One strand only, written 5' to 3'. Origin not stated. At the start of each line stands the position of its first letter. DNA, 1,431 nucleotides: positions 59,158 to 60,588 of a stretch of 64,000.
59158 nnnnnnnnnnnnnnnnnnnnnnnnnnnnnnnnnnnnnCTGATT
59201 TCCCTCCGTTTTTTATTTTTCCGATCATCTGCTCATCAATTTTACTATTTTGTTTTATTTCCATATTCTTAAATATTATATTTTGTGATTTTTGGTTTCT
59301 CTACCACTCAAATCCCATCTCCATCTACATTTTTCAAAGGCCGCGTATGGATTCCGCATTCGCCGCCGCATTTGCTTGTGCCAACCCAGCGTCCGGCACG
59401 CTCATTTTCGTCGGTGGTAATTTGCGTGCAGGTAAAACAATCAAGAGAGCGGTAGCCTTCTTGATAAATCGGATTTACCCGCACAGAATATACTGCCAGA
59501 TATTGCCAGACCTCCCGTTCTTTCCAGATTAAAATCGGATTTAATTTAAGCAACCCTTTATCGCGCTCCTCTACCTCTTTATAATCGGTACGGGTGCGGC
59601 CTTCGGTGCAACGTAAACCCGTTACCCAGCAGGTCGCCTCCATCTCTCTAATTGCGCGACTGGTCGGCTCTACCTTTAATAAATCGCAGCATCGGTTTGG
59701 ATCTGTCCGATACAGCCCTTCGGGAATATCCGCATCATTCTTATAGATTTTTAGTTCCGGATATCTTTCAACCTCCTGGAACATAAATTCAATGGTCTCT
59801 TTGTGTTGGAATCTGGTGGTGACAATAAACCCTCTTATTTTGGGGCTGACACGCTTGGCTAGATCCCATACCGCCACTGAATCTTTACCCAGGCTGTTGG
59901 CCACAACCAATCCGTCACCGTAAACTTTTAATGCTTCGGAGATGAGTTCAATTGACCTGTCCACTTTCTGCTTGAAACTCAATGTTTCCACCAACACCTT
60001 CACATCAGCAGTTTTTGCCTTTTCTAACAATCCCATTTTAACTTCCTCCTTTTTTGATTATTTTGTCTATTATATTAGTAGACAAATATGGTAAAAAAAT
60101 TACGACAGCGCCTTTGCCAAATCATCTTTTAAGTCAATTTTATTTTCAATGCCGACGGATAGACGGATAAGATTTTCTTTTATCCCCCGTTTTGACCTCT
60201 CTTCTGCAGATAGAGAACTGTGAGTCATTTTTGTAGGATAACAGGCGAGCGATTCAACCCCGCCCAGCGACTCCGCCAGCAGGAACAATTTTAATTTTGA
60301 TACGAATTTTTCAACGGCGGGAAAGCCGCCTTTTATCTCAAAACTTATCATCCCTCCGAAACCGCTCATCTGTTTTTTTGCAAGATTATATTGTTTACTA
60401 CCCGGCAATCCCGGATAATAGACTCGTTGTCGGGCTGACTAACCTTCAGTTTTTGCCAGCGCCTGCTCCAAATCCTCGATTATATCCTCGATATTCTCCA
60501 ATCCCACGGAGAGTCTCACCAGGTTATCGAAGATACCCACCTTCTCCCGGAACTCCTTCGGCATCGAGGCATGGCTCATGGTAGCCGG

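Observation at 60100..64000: GC-rich block with a full-length PLP enzyme placed directly upstream of the AT-rich C-terminal remnant of its native homologue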

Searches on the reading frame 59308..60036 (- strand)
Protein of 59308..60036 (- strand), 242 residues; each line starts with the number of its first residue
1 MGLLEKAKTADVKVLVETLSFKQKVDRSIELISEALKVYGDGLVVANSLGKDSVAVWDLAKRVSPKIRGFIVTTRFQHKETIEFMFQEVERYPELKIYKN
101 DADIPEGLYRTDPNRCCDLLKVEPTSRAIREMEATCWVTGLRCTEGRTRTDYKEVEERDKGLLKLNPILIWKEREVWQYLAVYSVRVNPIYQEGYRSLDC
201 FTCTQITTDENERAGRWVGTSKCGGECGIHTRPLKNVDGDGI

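Call 7: search_protein_families(library=ncbifam, proteins=[window:59308-60036:-])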
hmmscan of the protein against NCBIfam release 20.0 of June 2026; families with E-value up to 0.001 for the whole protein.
window:59308-60036:- (242 aa): 14 families
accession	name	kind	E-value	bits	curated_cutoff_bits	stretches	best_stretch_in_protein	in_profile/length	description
NF002537.0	PRK02090.1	equivalog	4.4e-45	154.2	154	1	6-232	6-240/244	phosphoadenylyl-sulfate reductase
TIGR00434.1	cysH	subfamily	2.2e-40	138.8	165.1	1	30-230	3-213/214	phosophoadenylyl-sulfate reductase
TIGR02055.1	APS_reductase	subfamily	1.6e-35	122.7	235.3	1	49-229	2-194/194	adenylylsulfate reductase, thioredoxin dependent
TIGR02057.1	PAPS_reductase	equivalog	2.4e-33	115.9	254.2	1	29-230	14-224/224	phosphoadenosine phosphosulfate reductase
TIGR00424.1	APS_reduc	equivalog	1.1e-16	60.6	553.2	1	17-236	92-329/464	5'-adenylylsulfate reductase, thioredoxin-independent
NF006351.0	PRK08576.1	equivalog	1.5e-16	60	290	1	33-210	225-408/436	hypothetical protein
NF010367.0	PRK13795.1-2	equivalog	2.7e-16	59.2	456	1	19-204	221-416/584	hypothetical protein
NF006327.0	PRK08557.1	equivalog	3e-14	52.6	366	1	22-212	160-363/415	hypothetical protein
NF010366.0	PRK13795.1-1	equivalog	9.7e-13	47.1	745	1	44-213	270-453/667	hypothetical protein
NF003587.0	PRK05253.1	subfamily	1.9e-11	43.8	195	1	26-159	14-153/301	sulfate adenylyltransferase subunit CysD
NF010368.0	PRK13795.1-3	equivalog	3.5e-11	42.1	588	1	14-205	221-422/635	hypothetical protein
NF010369.0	PRK13795.1-4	equivalog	3.4e-10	38.8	1086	1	6-212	218-437/633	hypothetical protein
TIGR02039.1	CysD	subfamily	1.1e-07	31.8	396.6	1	28-151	8-137/294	sulfate adenylyltransferase, small subunit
NF009214.0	PRK12563.1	equivalog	8.4e-07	28.7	413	0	163-197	196-230/317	sulfate adenylyltransferase subunit CysD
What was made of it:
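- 59308..60036 (-): cysH (PAPS/APS reductase), the host-side anchor gene. NF002537 scores 154 bits (call 7).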

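Call 19: find_related_loci(query=window:59308-60036:-, collection=genome_contigs, flank=10000)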
Query window:59308-60036:- (242 aa) in genome_contigs; peptide patterns used: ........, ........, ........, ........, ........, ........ (x = any residue, [..] = any of these).
328 stretches matched a pattern; 229 encode a relative of the query (tblastn E <= 1e-3); the best 80 are kept; 80 distinct loci.
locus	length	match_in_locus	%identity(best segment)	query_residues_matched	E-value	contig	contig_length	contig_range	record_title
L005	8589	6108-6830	82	1-242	2e-133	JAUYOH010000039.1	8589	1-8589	MAG: Candidatus Omnitrophota bacterium isolate C4_maxbin.042 C4_k141_643681, whole genome shotgun sequence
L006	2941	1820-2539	78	1-242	1e-134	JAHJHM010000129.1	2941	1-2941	MAG: Candidatus Omnitrophota bacterium isolate Modern_marine_planktonic.mb.3 Modern_marine_plank.mb.3_k141_383614, whole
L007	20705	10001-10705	79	1-235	3e-129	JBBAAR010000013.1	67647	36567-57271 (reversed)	MAG: Elusimicrobiota bacterium isolate SO_2017_GW3_47 scaffold_382_c1_OW296A_2017, whole genome shotgun sequence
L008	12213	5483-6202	77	1-242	4e-129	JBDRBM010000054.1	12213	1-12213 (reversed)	MAG: Candidatus Omnitrophota bacterium isolate MEGAHIT-group-1.126 k141_4110696, whole genome shotgun sequence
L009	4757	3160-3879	78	1-242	7e-130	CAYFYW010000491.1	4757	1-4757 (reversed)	MAG TPA_asm: uncultured Nitrospirales bacterium isolate ERP108616_co1_63 genome assembly, contig: k119_1072681, whole ge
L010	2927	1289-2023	77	1-242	8e-134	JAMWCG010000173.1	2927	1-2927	MAG: Candidatus Omnitrophota bacterium isolate JZ-2.bins.168.201808 NODE_74613_length_2927_cov_1.002500, whole genome sh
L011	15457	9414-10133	78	1-242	3e-128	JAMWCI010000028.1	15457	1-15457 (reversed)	MAG: Candidatus Omnitrophota bacterium isolate JZ-4.bins.180.201808 NODE_7143_length_15457_cov_1.236269, whole genome sh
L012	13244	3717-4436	76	1-242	3e-126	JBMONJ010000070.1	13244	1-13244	MAG: Candidatus Omnitrophota bacterium isolate Betzabe_MAG073 MAG073_70, whole genome shotgun sequence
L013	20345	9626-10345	77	1-242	1e-126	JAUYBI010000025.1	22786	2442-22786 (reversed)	MAG: Candidatus Omnitrophota bacterium isolate C19_metabat.bin.11_sub C19_k141_13831, whole genome shotgun sequence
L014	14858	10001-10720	77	1-242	1e-126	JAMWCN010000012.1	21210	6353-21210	MAG: Candidatus Omnitrophota bacterium isolate QZM4_1.bins.127.Tibet NODE_6532_length_21210_cov_4.655979, whole genome s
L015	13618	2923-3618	79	11-242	7e-126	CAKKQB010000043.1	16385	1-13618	Omnitrophica bacterium GWA2_41_15 isolate Hainich-Omni-XXVI genome assembly, contig: Omni_Hai_XXVI_Hain_H43_02um_R3_1931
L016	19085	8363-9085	77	1-242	7e-126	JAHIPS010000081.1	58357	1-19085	MAG: Candidatus Omnitrophota bacterium isolate KR13_S3.mb.80 KR13_S3.mb.80_k141_341235, whole genome shotgun sequence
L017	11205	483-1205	77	1-242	7e-126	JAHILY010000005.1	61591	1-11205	MAG: Candidatus Omnitrophota bacterium isolate KR13_N2.mb.45 KR13_N2.mb.45_k141_23495, whole genome shotgun sequence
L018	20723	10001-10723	76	1-242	5e-125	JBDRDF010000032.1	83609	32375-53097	MAG: Candidatus Omnitrophota bacterium isolate MEGAHIT-group-1.237 k141_7577834, whole genome shotgun sequence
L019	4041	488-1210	77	1-242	4e-127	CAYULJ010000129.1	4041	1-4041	MAG TPA_asm: uncultured Planctomycetia bacterium isolate SRP167671_co1_160 genome assembly, contig: NODE_26173_length_40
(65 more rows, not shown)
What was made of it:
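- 59308..60036 (-): 72-82% identical to cysH of Omnitrophota/Elusimicrobiota MAGs (call 19).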

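Call 27: list_cluster_members(proteins=[P0121, P0004, window:59308-60036:-, window:60439-61578:-])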
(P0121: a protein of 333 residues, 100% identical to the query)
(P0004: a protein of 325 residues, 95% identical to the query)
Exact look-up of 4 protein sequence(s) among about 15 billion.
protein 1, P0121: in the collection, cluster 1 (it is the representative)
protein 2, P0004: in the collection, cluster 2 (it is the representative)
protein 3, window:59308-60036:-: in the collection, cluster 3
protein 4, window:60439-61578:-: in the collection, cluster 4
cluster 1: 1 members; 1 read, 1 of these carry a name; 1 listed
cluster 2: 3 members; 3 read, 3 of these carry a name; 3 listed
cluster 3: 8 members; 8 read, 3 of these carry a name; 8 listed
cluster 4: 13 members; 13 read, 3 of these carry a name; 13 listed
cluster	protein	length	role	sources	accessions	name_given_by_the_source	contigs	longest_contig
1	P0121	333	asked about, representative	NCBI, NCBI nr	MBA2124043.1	cysteine synthase A [bacterium Unc6]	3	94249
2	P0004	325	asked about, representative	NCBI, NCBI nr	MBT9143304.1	MAG: Cystathionine beta-lyase [Dehalococcoidia bacterium] | Cystathionine beta-lyase [Bacillota bacterium]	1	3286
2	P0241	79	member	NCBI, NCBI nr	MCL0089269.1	PLP-dependent aspartate aminotransferase family protein, partial [Dehalococcoidia ... | PLP-dependent aspartate aminotransferase family protein [Dehalococcoidia bacterium]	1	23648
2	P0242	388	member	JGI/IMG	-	cystathionine gamma-lyase/cystathionine beta-lyase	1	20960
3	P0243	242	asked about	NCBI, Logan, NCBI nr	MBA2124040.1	hypothetical protein B9J78_03790 [bacterium Unc6] | hypothetical protein [bacterium Unc6]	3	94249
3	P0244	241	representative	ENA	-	-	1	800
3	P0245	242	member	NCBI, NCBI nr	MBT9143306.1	MAG: Phosphoadenosine phosphosulfate reductase [Dehalococcoidia bacterium] | Phosphoadenosine phosphosulfate reductase [Bacillota bacterium]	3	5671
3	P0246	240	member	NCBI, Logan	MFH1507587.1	MAG: phosphoadenosine phosphosulfate reductase family protein [Candidatus Omnitrophota ...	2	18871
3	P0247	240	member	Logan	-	-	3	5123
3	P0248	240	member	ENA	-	-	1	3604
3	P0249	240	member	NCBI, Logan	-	-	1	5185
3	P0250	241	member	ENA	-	-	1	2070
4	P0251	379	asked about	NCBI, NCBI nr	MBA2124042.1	cystathionine gamma-synthase [bacterium Unc6]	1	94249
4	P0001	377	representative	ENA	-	-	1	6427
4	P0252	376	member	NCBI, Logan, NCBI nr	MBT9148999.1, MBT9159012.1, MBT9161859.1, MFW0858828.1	MAG: trans-sulfuration enzyme family protein [Dehalococcoidia bacterium] | Cystathionine gamma-synthase [Chloroflexota bacterium]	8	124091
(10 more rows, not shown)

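Call 58: find_encoding_contigs(protein=window:59308-60036:-, flank=10000, max_places=10)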
Protein window:59308-60036:- (242 aa): 1 contig read that carries it; 1 place shown.
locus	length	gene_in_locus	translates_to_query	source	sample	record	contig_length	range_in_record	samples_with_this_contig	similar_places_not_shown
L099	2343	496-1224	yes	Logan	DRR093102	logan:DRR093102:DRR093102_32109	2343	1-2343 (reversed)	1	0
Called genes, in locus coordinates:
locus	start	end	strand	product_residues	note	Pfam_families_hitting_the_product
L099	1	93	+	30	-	?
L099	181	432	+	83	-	PF01053:Cys_Met_Meta_PP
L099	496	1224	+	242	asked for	PF01507:PAPS_reduct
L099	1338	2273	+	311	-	PF12849:PBP_like_2, PF01547:SBP_bac_1 (faint)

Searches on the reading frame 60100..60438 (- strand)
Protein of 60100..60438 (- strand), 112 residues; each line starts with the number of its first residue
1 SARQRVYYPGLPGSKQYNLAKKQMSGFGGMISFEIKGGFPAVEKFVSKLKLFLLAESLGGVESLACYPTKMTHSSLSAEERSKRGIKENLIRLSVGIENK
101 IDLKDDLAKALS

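Call 7: search_protein_families(library=ncbifam, proteins=[window:60100-60438:-])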
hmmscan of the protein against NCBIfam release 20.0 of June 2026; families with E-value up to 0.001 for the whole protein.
window:60100-60438:- (112 aa): 42 families (the best 25 are shown)
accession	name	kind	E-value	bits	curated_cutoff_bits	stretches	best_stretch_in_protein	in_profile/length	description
TIGR02080.1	O_succ_thio_ly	equivalog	4.8e-39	134.1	504.55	1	4-111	272-379/382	cystathionine gamma-synthase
NF004821.0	PRK06176.1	equivalog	1e-36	126.6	642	1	4-111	270-376/380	cystathionine gamma-synthase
NF005810.0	PRK07671.1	equivalog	4.2e-35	121.5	594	1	4-111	270-376/377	bifunctional cystathionine gamma-lyase/homocysteine desulfhydrase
NF006463.0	PRK08861.1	equivalog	3.2e-34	118.5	670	1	4-111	274-381/388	O-succinylhomoserine (thiol)-lyase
NF005695.0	PRK07503.1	equivalog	5.3e-34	117.6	666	1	4-111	287-394/403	methionine gamma-lyase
NF005871.0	PRK07811.1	equivalog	6.1e-34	117.2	513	1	4-112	282-387/389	cystathionine gamma-synthase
NF006450.0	PRK08776.1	equivalog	1.5e-33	116.1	730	1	4-111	281-388/405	O-succinylhomoserine (thiol)-lyase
NF004876.0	PRK06234.1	subfamily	2e-32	112.7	666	1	3-111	287-395/400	methionine gamma-lyase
NF006347.0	PRK08574.1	equivalog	1.4e-31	109.7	477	1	4-111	273-382/385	cystathionine gamma-synthase family protein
TIGR01328.1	met_gam_lyase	equivalog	1.5e-31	109.6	549.7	1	4-111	281-388/391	methionine gamma-lyase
NF005047.0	PRK06460.1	equivalog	6.3e-31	107.6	501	1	5-112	266-373/376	hypothetical protein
NF005976.0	PRK08064.1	equivalog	2.1e-30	106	627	1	4-112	274-381/390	cystathionine beta-lyase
NF006097.0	PRK08249.1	equivalog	3.3e-30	104.7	600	1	4-111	286-393/402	cystathionine gamma-synthase family protein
NF005961.0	PRK08045.1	equivalog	4.8e-30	104.5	690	1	4-111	273-380/386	cystathionine gamma-synthase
NF005026.0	PRK06434.1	equivalog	2.1e-29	102.6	634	1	5-112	283-383/385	cystathionine gamma-lyase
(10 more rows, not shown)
